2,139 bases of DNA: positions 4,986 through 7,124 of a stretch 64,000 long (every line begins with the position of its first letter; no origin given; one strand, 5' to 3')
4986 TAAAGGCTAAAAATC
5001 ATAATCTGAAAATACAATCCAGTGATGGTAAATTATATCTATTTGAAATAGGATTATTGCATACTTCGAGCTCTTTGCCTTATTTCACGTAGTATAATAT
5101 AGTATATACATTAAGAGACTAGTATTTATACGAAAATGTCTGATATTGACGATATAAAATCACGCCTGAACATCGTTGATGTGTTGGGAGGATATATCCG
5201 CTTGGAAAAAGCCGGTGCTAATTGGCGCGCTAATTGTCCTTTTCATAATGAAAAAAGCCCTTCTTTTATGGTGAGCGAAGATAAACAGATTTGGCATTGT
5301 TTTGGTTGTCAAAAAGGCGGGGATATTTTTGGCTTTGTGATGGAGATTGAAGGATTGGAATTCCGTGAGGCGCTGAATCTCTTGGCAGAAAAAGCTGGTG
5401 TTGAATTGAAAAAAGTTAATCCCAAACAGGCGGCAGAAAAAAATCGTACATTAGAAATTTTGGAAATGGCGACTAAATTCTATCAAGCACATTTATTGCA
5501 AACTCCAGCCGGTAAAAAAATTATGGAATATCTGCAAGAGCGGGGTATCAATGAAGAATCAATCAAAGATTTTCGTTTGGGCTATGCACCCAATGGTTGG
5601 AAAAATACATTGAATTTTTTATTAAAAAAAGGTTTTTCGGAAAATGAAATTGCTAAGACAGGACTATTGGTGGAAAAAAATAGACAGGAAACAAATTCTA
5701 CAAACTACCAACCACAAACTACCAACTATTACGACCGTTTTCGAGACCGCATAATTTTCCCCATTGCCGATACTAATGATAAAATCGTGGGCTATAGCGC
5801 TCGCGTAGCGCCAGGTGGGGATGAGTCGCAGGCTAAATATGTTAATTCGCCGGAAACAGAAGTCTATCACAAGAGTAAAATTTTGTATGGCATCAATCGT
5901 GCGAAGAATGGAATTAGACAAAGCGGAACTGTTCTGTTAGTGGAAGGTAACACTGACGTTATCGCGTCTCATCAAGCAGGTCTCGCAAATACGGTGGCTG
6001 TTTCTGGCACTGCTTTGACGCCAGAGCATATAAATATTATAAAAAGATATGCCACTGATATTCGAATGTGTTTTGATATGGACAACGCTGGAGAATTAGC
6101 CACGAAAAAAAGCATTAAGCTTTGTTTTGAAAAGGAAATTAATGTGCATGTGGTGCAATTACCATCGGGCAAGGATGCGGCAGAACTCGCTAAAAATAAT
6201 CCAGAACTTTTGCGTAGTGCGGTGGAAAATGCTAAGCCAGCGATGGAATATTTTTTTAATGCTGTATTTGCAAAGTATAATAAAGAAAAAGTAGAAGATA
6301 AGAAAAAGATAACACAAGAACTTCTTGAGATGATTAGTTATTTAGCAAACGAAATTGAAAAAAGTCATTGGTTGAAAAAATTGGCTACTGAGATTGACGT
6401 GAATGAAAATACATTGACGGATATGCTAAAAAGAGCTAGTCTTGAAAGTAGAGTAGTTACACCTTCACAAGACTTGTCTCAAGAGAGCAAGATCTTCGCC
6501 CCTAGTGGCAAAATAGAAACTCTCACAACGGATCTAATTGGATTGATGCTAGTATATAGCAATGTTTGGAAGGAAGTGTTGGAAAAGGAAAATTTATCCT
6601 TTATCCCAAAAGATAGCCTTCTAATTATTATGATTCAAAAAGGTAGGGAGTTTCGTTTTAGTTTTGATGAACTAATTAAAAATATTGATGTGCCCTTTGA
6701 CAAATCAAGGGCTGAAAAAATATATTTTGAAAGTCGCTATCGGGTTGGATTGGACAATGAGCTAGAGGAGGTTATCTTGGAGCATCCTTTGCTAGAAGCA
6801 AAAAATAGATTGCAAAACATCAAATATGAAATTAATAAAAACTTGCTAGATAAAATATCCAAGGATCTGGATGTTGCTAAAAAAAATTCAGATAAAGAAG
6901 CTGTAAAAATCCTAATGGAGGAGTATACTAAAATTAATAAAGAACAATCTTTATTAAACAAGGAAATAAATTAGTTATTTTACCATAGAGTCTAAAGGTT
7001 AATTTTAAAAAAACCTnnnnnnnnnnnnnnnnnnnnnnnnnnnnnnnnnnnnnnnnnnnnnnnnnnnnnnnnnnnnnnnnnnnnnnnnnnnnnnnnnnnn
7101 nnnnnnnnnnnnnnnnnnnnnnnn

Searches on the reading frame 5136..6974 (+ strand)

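Call 33: search_protein_families(library=pfam, proteins=[window:5136-6974:+], max_evalue=0.0001)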
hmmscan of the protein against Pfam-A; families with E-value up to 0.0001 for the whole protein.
window:5136-6974:+ (612 aa): 6 families
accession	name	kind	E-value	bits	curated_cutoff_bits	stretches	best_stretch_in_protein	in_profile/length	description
PF08275.17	DNAG_N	-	2.4e-39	134.8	26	1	117-257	2-128/128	DNA primase catalytic core, N-terminal domain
PF01807.25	Zn_ribbon_DnaG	-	4e-35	120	24.9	1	3-93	5-95/98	CHC2 zinc finger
PF13155.12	Toprim_2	-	4.2e-19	69.1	22.1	1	268-350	2-86/88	Toprim-like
PF13662.12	Toprim_4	-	3.8e-16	59.5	25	1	265-340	2-84/85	Toprim domain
PF01751.28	Toprim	-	3.2e-11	43.7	23.1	1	266-340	2-94/96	Toprim domain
PF10410.14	DnaB_bind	-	3.5e-05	24.4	20.6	1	370-424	1-55/56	DnaB-helicase binding domain of primase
